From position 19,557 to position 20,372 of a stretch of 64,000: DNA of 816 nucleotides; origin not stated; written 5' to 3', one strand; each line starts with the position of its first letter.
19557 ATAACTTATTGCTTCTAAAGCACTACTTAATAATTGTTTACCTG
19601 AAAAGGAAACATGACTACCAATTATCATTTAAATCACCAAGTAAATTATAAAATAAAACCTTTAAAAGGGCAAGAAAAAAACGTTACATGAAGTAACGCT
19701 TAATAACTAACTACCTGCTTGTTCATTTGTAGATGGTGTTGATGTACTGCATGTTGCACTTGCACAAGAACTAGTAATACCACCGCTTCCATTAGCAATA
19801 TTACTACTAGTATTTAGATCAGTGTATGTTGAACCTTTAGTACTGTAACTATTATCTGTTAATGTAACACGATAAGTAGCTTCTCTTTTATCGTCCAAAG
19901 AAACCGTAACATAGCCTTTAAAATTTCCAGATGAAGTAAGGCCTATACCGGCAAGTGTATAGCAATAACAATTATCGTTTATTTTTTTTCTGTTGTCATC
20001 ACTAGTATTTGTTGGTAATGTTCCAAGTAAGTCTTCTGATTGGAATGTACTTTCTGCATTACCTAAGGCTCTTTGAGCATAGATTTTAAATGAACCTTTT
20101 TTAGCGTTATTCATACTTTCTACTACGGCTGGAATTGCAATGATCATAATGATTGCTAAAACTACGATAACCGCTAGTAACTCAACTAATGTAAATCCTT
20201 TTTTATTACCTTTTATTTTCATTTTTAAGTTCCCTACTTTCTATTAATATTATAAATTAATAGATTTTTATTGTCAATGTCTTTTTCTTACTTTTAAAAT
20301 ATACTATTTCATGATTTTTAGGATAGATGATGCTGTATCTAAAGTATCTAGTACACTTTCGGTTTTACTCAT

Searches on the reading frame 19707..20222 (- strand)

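Call 94: search_protein_families(library=pfam, proteins=[window:19707-20222:-], max_evalue=0.05)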
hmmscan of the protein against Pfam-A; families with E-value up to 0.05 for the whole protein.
window:19707-20222:- (171 aa): 1 family
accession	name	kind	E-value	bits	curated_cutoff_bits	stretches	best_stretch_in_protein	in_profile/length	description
PF07963.17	N_methyl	-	6.5e-08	32.3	21.2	1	6-30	3-27/27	Prokaryotic N-terminal methylation motif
